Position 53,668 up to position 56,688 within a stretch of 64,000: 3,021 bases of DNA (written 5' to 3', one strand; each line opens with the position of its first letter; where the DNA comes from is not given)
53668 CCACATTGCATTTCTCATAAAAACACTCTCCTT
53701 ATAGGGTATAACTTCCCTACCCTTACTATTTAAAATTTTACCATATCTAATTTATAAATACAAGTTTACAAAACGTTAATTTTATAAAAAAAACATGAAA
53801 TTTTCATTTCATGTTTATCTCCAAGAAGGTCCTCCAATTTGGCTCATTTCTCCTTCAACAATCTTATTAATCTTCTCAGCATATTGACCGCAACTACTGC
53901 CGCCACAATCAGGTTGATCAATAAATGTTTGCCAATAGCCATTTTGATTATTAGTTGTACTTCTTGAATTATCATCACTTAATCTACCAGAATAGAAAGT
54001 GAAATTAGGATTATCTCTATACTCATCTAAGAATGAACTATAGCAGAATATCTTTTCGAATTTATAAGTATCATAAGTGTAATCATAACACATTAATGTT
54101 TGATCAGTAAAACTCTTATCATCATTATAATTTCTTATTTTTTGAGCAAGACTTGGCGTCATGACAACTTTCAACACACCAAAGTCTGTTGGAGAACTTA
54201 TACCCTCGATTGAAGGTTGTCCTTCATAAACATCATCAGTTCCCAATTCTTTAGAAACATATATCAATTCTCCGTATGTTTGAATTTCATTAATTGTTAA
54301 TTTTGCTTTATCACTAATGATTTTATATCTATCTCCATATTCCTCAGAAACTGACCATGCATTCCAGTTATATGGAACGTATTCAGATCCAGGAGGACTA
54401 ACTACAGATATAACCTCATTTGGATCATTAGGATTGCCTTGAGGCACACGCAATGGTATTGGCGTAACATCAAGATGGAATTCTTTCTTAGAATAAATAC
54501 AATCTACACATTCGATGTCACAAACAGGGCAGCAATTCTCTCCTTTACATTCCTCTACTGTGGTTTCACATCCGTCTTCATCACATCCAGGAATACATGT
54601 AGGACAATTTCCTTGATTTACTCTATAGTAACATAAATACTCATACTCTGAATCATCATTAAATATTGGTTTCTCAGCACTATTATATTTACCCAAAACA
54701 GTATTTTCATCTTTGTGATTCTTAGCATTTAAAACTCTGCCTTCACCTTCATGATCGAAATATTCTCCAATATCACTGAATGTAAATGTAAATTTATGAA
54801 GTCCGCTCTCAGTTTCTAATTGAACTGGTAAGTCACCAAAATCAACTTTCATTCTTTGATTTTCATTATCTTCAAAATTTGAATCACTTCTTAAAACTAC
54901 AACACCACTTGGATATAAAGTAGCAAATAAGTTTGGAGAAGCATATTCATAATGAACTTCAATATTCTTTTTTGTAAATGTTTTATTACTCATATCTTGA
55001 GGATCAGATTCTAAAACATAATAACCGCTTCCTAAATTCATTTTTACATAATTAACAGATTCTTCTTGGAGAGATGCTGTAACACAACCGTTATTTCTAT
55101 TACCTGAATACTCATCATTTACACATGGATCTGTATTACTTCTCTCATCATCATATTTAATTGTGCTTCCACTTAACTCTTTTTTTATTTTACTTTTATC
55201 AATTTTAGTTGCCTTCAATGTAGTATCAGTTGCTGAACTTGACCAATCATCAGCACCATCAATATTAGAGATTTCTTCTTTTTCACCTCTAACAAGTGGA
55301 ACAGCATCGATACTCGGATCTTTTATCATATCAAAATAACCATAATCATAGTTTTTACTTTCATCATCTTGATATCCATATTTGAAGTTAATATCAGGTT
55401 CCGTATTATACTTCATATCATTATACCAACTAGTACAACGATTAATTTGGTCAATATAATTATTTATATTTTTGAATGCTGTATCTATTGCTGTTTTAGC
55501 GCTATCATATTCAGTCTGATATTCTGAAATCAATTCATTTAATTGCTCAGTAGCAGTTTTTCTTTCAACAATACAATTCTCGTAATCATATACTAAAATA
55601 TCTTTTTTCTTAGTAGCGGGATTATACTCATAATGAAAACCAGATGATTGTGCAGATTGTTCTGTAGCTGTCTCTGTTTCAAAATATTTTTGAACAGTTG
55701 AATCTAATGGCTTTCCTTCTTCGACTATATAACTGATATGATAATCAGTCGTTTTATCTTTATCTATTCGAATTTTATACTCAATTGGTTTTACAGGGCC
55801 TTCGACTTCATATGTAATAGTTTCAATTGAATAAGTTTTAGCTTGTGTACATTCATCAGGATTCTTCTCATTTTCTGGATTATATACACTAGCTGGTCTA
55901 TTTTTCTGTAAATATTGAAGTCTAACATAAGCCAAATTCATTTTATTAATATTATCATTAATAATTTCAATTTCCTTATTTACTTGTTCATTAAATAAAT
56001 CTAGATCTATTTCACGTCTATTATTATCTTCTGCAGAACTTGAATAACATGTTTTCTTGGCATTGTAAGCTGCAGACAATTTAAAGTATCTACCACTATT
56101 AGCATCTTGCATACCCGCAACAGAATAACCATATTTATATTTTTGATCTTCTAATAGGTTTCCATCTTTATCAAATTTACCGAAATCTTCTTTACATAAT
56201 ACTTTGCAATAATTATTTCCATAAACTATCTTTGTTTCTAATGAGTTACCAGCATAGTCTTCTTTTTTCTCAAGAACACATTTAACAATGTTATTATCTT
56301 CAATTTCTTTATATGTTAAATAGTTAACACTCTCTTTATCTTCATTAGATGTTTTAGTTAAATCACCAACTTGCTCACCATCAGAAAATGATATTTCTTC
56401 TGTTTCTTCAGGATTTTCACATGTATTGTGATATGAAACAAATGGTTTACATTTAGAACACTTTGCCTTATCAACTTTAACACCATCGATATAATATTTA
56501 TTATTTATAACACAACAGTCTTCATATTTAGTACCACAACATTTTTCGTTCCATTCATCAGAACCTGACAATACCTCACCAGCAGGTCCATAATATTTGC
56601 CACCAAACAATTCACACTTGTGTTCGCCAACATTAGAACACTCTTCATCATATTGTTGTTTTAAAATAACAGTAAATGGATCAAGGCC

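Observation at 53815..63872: Tandem small-membrane-protein plus giant Cys-rich secreted-protein modules of an unrecognised family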

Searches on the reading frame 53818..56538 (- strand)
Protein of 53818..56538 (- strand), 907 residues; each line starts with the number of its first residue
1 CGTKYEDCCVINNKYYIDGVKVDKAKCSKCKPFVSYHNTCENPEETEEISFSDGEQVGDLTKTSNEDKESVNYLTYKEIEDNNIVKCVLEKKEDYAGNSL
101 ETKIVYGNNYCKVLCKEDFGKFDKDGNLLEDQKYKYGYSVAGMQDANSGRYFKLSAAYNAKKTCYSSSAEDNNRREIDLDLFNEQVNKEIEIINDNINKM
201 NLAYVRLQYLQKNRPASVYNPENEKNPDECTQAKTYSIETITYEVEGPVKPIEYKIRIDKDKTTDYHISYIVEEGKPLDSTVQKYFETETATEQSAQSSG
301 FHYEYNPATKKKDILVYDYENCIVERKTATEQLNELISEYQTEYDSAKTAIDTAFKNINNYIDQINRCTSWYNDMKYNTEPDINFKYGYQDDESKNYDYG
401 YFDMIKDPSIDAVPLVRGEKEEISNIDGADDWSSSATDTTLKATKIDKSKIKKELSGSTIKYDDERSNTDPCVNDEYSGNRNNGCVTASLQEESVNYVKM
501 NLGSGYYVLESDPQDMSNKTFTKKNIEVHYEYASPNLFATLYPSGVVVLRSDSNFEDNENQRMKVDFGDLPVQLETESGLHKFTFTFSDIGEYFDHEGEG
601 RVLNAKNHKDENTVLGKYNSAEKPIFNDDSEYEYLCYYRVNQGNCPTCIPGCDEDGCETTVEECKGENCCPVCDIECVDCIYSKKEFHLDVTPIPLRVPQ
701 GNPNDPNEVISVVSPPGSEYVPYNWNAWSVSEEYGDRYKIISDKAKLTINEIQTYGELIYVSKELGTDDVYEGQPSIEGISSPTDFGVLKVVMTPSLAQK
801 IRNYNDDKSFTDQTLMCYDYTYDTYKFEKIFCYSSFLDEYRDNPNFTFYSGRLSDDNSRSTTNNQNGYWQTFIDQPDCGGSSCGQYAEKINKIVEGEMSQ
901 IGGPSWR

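Call 43: search_protein_representatives(alignment_id=A4)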
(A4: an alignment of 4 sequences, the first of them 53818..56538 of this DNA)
Query: 4 sequences, 909 profile positions. Proteins with E-value up to 0.001 (for the whole library): 221; up to 1e-10: 148; up to 1e-30: 15. The best 150 are listed.
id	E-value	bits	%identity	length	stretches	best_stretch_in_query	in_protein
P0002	0.0e+00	1719.4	-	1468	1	1-909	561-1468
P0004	4.1e-57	210.3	-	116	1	793-909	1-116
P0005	7.6e-56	206.1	-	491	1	1-139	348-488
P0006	9.9e-54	199.1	-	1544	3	509-908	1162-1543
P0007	5.4e-49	183.5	-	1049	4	505-755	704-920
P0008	7.2e-36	140.0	-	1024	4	784-876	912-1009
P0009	2.9e-35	138.0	-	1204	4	513-760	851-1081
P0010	3.4e-34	134.5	-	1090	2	454-878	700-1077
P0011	9.9e-34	133.0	-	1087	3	462-909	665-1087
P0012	5.1e-33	130.6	-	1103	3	496-760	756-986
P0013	6.8e-33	130.2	-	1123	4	781-878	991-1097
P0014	2.0e-32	128.7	-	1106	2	461-876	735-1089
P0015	3.1e-32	128.0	-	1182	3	777-909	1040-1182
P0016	4.2e-32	127.6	-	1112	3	788-875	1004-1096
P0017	1.6e-31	125.7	-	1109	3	466-652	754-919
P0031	5.8e-25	103.9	-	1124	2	272-873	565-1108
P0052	1.7e-22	95.8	-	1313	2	517-908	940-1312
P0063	2.2e-20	88.8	-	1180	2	342-872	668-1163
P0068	6.1e-20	87.3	-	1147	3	299-871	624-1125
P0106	2.7e-15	72.0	-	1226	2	275-909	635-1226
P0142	3.0e-11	58.6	-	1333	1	89-909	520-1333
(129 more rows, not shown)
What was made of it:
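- Tried and rejected: The exhaustive profile search was needed to find the family (call 43).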

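Call 49: search_protein_families(library=pfam, alignment_id=A5, max_evalue=0.001)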
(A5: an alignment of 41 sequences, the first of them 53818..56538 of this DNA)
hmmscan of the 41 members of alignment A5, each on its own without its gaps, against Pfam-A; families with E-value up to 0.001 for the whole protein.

A. member 1, window:53818-56538:- (907 aa): 0 families

B. families by the number of members that match (of 41 scanned): 1 family
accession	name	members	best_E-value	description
PF08341.16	TED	1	7.6e-05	Thioester domain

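Call 50: search_solved_structures(query=A5, max_evalue=10, show_alignments=2)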
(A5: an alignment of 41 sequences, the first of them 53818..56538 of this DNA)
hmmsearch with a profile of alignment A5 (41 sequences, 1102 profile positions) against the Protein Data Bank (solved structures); distinct sequences matched with E-value up to 10: 3.
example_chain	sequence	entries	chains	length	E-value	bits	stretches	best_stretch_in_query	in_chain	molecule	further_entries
8her_B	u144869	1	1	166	0.64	11.4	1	170-273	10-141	Anti-sigma factor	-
1wd2_A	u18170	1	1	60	9.8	7.5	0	885-914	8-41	Ariadne-1 protein homolog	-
8glv_Ey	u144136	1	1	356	9.9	7.4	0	548-704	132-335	Dynein regulatory complex protein 10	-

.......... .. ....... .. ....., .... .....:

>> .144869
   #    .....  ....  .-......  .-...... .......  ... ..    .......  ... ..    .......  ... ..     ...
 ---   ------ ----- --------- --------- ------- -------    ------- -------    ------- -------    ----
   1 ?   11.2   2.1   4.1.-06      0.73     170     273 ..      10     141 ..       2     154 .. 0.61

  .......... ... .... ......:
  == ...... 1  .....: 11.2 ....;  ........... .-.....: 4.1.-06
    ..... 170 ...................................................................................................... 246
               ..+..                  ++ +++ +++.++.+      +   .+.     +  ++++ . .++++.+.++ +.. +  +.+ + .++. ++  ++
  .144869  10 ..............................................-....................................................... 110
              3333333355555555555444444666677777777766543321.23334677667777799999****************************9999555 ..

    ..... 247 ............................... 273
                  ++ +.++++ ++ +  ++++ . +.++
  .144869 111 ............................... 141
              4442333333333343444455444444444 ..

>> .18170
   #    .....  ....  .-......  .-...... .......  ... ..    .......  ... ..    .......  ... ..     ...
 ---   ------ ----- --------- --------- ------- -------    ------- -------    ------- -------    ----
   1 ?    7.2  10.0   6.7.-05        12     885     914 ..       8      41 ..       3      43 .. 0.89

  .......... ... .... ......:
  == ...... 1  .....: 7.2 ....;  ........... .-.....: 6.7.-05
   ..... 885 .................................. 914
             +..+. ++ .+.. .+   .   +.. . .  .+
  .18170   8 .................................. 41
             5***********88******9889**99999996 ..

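Call 51: search_protein_families(library=pfam, alignment_id=A5, max_evalue=1)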
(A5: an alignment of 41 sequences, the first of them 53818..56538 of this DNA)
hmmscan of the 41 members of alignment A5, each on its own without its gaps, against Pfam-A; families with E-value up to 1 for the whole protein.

A. member 1, window:53818-56538:- (907 aa): 0 families

B. families by the number of members that match (of 41 scanned): 21 families
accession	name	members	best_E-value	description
PF22820.2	TcaA_3rd_4th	2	0.0033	TcaA protein 3rd/4th domain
PF08341.16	TED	1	7.6e-05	Thioester domain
PF25590.1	DUF7936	1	0.0074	Domain of unknown function (DUF7936)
PF01776.22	Ribosomal_L22e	1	0.0094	Ribosomal L22e protein family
PF18718.6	CxC5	1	0.017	CxC5 like cysteine cluster associated with KDZ transposases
PF10539.14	Dev_Cell_Death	1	0.022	Development and cell death domain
PF23289.1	Spectrin_5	1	0.03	Guanine nucleotide exchange factor DBS-like, spectrin-like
PF19704.5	DNAPKcs_CC5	1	0.042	DNA-PKcs, CC5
PF03870.21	RNA_pol_Rpb8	1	0.061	RNA polymerase Rpb8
PF14660.12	DUF4458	1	0.081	Domain of unknown function (DUF4458)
PF14453.12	ThiS-like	1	0.096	ThiS-like ubiquitin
PF19207.5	DUF5879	1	0.11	Family of unknown function (DUF5879)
PF25566.1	RIMB1_N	1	0.12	RIMB1-like, N-terminal domain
PF09969.14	DUF2203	1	0.18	Uncharacterized conserved protein (DUF2203)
PF11424.13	DUF3195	1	0.19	Protein of unknown function (DUF3195) N-terminal domain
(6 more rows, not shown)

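Call 55: find_encoding_contigs(protein=P0011, flank=10000, max_places=2)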
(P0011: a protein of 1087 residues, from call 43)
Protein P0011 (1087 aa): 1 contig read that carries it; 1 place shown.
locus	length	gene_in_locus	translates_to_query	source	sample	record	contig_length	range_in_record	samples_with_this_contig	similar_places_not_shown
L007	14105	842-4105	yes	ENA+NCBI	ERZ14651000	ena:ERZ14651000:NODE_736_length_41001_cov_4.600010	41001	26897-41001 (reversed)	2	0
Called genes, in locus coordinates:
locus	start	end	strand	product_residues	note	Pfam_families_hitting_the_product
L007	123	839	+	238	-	-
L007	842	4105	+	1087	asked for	-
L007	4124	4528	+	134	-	PF17424:DUF5411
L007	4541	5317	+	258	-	-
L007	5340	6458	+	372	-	PF00437:T2SSE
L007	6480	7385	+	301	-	-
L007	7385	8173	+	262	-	-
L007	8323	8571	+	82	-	-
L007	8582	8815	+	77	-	-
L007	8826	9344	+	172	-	-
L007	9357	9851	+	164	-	-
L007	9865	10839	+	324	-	-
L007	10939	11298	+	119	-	PF18895:T4SS_pilin (weak)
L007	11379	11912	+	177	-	-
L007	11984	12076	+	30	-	-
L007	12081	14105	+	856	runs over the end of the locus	-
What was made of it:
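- A weak T4SS_pilin hit lies downstream in L007 (call 55).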

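Call 56: find_encoding_contigs(protein=P0007, flank=10000, max_places=2)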
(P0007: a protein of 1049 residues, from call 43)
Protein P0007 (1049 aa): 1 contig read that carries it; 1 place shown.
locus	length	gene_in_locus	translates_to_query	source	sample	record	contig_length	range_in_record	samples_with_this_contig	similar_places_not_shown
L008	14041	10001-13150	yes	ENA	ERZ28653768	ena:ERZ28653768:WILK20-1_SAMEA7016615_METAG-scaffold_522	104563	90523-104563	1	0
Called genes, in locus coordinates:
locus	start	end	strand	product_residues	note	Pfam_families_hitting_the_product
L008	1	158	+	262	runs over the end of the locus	-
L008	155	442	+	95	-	-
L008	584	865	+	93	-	-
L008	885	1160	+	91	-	-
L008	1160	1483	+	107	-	-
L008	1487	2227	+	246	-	-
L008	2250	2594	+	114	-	-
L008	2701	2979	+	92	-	-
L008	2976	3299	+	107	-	-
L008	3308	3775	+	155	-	-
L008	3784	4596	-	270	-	PF00149:Metallophos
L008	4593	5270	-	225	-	PF02517:Rce1-like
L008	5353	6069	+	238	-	-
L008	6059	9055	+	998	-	-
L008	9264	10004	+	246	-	-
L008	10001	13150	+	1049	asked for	-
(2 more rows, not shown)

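Call 60: predict_structure(alignment_id=A5)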
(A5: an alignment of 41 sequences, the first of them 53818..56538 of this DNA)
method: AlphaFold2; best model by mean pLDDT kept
length: 907 residues; sequences in the alignment: 41
mean_pLDDT: 66.0   pTM: 0.60
mean pLDDT of the five models: 66.0, 64.8, 62.3, 61.5, 60.1
residues with pLDDT >= 90: 114; 70-90: 342; 50-70: 172; < 50: 279
segments of 3 or more residues with pLDDT < 50: 1-6, 43-67, 124-136, 223-237, 292-300, 312-325, 426-488, 552-563, 659-734, 736-738, 754-786
pLDDT, mean of each block of 10 residues (from residue 1): 49 62 57 72 47 43 44 72 72 88 90 87 48 52 74 80 86 76 93 96 94 70 44 48 75 93 87 94 76 44 59 45 55 89 96 96 90 82 78 56 76 76 53 29 30 34 35 44 44 86 91 85 80 75 70 46 56 70 84 85 81 84 63 77 60 54 40 38 37 34 41 32 36 48 58 47 39 36 55 83 76 79 84 87 81 85 80 61 67 80 73
secondary structure, 60 per line:
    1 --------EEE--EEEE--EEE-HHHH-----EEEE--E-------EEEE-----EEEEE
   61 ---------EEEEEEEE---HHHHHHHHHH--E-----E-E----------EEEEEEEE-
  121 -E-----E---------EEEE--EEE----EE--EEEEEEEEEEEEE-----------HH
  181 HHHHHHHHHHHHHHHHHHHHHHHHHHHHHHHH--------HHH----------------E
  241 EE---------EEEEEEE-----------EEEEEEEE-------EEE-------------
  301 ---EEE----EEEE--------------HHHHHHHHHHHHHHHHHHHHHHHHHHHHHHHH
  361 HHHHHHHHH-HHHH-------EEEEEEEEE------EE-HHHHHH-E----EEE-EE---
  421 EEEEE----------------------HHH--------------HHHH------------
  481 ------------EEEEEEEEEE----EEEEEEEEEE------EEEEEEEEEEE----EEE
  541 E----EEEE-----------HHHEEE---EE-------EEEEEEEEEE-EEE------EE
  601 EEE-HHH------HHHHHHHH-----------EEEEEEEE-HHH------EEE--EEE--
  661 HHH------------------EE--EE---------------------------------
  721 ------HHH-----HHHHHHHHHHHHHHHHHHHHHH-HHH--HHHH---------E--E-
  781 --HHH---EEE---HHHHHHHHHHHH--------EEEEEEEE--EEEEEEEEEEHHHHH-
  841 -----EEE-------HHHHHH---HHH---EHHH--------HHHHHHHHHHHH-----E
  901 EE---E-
elements in order (helices of 4 or more, strands of 3 or more residues): E9-11 E14-17 E20-22 H24-27 E33-36 E47-50 E56-60 E70-77 H81-90 E112-119 E138-141 E144-146 E155-167 H179-212 E240-242 E252-258 E270-277 E285-287 E304-306 E311-314 H329-369 H371-374 E382-390 H400-405 E412-414 E421-425 H465-468 E493-502 E507-516 E523-533 E538-541 E546-549 E564-566 E579-588 E590-592 E599-603 H614-621 E633-640 E651-653 E656-658 H735-756 H763-766 E789-791 H795-806 E815-822 E825-834 H835-839 E846-848 H856-861 H883-894 E900-902
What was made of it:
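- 53815..58245 (-): G2: giant secreted protein (1476 aa, 65 Cys) ending in GGPSWR. Its start overlaps S2 by 8 nt. AF2 model of aa 570-1476: mean pLDDT 66, pTM 0.60 (call 60).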

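Call 67: find_encoding_contigs(protein=P0006, flank=10000, max_places=2)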
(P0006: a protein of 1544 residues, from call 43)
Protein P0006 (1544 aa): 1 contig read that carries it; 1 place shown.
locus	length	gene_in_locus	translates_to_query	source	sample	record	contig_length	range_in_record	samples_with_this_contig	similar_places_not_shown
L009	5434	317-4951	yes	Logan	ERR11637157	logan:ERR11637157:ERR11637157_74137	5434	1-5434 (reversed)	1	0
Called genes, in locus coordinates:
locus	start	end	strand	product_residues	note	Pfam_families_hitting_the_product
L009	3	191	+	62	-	?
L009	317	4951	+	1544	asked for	-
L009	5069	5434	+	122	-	?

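Call 68: find_encoding_contigs(protein=P0142, flank=10000, max_places=2)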
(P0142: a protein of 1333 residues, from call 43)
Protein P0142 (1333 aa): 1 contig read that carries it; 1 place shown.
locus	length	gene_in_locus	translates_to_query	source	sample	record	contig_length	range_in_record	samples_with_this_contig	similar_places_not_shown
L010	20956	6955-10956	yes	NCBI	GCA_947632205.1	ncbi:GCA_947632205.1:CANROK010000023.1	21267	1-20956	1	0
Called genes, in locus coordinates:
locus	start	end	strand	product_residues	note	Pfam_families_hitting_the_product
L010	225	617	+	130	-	PF04472:SepF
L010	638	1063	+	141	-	PF05103:DivIVA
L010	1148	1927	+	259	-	PF01148:CTP_transf_1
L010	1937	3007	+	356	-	PF02163:Peptidase_M50, PF00595:PDZ (weak), PF13180:PDZ_2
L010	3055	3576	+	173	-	PF01812:5-FTHF_cyc-lig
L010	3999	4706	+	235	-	PF05116:S6PP, PF08282:Hydrolase_3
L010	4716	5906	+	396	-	PF07690:MFS_1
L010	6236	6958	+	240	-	-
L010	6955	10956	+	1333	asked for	-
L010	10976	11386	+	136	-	PF17424:DUF5411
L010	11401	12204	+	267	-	-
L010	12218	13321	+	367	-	PF00437:T2SSE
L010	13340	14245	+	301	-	-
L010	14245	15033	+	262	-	-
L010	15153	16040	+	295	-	PF12784:PDDEXK_2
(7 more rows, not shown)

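Call 75: search_protein_families(library=pfam, proteins=[P0007, P0009, P0012, P0031, P0052, P0063, P0068, P0106], max_evalue=10)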
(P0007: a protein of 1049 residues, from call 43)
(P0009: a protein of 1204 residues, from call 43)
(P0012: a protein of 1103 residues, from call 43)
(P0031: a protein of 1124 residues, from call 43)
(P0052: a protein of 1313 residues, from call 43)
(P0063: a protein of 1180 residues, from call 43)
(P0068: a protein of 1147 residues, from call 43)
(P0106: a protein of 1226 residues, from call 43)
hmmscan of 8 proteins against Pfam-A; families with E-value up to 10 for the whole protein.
P0007 (1049 aa): 0 families

P0009 (1204 aa): 1 family
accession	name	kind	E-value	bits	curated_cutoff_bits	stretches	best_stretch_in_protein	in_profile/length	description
PF01776.22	Ribosomal_L22e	-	0.0094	16.7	23.6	1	327-357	44-75/110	Ribosomal L22e protein family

P0012 (1103 aa): 0 families

P0031 (1124 aa): 0 families

P0052 (1313 aa): 0 families

P0063 (1180 aa): 0 families

P0068 (1147 aa): 1 family
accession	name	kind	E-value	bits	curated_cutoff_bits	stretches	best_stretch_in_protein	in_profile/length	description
PF18718.6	CxC5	-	0.017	15.7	26.9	1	648-722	8-79/117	CxC5 like cysteine cluster associated with KDZ transposases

P0106 (1226 aa): 2 families
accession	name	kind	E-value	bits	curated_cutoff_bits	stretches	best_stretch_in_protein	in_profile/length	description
PF25566.1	RIMB1_N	-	0.12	12.6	28.5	1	687-782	33-127/129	RIMB1-like, N-terminal domain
PF09902.14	DUF2129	-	0.19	12.2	22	1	830-863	30-62/70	Uncharacterized protein conserved in bacteria (DUF2129)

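Call 76: search_protein_families(library=ncbifam, alignment_id=A5, max_evalue=1)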
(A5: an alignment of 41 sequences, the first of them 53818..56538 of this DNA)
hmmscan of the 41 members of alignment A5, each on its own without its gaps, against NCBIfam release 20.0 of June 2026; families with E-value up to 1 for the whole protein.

A. member 1, window:53818-56538:- (907 aa): 0 families

B. families by the number of members that match (of 41 scanned): 7 families
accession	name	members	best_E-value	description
TIGR03934.1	TQXA_dom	1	0.0059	TQXA domain-containing protein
NF033799.1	inhib_PhrA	1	0.009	PhrA family phosphatase inhibitor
TIGR01037.2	pyrD_sub1_fam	1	0.011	dihydroorotate dehydrogenase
NF007223.0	PRK09641.1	1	0.028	RNA polymerase sigma factor SigW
NF003027.0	PRK03906.1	1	0.071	mannonate dehydratase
TIGR02420.1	dksA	1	0.1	RNA polymerase-binding protein DksA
NF052667.1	Tsi2_fam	1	0.15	Tsi2 family anti-toxin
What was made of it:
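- On Thioester domain (TED) adhesins: One of 41 family members hits TED at 7.6e-5 and TQXA_dom at 0.006 (calls 49, 76).
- One of 41 members hits Pfam TED at 7.6e-5 and TIGR03934 at 0.006 (calls 49, 76).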
